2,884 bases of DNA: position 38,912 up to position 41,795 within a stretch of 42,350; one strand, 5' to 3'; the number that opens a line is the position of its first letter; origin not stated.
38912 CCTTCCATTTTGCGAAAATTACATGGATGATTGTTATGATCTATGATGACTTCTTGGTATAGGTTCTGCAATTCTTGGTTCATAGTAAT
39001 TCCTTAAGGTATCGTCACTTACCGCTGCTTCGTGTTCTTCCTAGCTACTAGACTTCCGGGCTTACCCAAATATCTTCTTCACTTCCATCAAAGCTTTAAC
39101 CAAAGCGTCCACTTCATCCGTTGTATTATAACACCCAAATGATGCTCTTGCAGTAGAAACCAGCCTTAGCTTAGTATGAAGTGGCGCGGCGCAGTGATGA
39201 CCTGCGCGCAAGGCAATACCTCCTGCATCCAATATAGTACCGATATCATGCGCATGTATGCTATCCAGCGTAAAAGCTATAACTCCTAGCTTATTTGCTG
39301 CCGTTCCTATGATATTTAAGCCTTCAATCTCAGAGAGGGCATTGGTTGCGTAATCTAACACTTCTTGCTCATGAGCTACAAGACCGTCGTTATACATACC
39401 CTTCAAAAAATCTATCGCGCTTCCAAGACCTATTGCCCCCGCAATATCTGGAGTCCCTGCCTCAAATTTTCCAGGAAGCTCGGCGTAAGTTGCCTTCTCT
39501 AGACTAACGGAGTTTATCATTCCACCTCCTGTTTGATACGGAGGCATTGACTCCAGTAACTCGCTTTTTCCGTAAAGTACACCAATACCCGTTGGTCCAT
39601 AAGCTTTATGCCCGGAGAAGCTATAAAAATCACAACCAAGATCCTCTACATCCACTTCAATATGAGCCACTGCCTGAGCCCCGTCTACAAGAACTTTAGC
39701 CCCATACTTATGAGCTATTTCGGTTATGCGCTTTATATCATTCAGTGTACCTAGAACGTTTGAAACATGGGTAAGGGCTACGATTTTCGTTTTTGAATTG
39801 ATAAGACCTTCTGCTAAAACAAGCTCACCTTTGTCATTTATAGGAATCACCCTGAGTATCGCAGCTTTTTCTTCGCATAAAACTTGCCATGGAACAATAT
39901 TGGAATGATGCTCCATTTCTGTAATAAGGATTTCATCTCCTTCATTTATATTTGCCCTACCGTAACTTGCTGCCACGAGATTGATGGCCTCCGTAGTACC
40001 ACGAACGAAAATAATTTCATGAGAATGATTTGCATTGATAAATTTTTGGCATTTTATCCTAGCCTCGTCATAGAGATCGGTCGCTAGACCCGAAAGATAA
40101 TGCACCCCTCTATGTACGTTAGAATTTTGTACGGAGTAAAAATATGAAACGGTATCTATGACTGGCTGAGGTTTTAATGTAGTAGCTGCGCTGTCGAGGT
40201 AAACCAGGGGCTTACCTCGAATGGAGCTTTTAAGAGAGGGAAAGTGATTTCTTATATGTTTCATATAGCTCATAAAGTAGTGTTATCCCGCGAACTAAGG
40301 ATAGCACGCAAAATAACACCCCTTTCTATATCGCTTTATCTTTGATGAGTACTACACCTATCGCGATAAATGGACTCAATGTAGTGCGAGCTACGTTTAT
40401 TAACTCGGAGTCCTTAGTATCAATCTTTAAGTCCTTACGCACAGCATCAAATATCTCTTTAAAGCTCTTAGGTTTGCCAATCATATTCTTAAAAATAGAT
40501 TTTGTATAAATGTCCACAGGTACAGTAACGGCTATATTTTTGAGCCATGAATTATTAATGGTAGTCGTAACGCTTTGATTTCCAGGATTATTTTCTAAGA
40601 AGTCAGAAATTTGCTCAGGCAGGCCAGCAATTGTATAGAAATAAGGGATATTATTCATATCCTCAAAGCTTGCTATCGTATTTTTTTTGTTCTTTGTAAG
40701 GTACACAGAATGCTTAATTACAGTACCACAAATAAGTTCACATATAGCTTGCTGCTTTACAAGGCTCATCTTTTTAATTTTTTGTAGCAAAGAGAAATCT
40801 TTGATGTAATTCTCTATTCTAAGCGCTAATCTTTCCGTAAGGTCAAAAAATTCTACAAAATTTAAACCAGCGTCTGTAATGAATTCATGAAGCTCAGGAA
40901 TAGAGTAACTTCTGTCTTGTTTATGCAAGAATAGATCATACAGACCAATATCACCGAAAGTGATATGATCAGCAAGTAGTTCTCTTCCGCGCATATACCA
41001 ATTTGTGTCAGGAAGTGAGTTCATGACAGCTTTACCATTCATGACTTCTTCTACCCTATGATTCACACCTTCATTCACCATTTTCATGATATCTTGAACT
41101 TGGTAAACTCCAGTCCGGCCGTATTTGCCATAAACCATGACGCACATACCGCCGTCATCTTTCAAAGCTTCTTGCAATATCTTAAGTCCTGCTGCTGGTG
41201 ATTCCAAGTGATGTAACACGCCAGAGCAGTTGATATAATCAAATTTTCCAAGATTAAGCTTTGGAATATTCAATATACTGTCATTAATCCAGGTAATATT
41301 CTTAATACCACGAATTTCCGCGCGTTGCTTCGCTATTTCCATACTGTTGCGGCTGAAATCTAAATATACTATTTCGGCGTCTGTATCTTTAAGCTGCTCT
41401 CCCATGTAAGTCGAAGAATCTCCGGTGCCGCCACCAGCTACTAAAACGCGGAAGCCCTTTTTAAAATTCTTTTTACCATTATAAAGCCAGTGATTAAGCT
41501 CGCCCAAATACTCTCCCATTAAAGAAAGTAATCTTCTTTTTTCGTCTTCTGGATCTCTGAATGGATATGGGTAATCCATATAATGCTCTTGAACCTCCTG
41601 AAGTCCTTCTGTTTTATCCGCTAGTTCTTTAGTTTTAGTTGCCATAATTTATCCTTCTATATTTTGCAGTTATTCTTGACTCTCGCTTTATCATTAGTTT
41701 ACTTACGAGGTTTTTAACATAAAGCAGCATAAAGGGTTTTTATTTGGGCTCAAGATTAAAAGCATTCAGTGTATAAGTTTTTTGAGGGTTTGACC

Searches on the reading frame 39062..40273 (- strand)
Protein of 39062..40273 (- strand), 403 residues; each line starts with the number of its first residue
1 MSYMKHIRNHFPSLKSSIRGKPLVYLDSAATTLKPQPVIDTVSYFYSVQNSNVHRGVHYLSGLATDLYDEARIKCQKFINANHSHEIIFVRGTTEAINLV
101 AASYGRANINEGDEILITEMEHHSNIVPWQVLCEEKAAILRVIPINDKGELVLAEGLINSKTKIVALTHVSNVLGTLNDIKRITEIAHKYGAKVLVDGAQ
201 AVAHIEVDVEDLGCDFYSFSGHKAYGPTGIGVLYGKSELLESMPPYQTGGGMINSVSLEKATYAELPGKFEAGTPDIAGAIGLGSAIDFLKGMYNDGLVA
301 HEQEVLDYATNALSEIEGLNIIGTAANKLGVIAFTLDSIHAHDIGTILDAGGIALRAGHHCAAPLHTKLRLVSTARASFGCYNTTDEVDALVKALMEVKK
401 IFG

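Call 83: search_protein_families(library=pfam, proteins=[window:39062-40273:-], max_evalue=0.001)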
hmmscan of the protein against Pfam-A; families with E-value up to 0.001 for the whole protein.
window:39062-40273:- (403 aa): 5 families
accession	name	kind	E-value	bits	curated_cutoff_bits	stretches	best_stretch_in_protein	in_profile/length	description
PF00266.25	Aminotran_5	-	5.2e-142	473.7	21.5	1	24-391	1-371/371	Aminotransferase class-V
PF00155.27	Aminotran_1_2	-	1.7e-07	31.2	19.7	1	64-243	40-241/361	Aminotransferase class I and II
PF01041.23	DegT_DnrJ_EryC1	-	3.8e-06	26.8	19.8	1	84-223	39-174/360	DegT/DnrJ/EryC1/StrS aminotransferase family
PF01053.26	Cys_Met_Meta_PP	-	1.1e-05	24.6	27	1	109-203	88-179/381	Cys/Met metabolism PLP-dependent enzyme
PF01212.27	Beta_elim_lyase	-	3.6e-05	23.7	27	1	159-242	126-218/288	Beta-eliminating lyase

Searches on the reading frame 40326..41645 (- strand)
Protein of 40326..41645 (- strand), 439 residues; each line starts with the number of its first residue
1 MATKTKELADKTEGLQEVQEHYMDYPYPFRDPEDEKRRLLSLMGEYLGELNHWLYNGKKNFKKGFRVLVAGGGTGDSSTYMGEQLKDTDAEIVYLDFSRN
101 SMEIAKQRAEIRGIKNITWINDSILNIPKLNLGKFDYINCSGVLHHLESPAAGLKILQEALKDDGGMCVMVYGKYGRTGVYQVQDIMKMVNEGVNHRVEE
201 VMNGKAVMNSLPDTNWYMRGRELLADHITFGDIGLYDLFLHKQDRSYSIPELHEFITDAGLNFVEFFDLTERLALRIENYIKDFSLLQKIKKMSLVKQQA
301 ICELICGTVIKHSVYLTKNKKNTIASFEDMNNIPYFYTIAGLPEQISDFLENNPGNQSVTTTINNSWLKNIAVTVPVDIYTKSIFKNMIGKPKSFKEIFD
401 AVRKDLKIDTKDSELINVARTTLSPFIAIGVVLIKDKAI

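Call 83: search_protein_families(library=pfam, proteins=[window:40326-41645:-], max_evalue=0.001)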
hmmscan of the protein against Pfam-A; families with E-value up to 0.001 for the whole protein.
window:40326-41645:- (439 aa): 6 families
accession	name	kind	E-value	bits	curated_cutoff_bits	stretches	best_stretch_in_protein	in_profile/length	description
PF08242.18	Methyltransf_12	-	2.9e-16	60.4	30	1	70-165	3-96/98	Methyltransferase domain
PF13847.12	Methyltransf_31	-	2.7e-15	56.8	27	1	62-171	2-111/145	Methyltransferase domain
PF13649.12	Methyltransf_25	-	2.1e-12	48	27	1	67-165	1-97/97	Methyltransferase domain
PF08241.18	Methyltransf_11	-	3.2e-10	41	21.2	1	70-167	3-93/95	Methyltransferase domain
PF01209.24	Ubie_methyltran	-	6.7e-09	35.9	20.1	1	59-172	43-154/233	ubiE/COQ5 methyltransferase family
PF13489.12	Methyltransf_23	-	1.6e-08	34.9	27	1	61-174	20-121/164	Methyltransferase domain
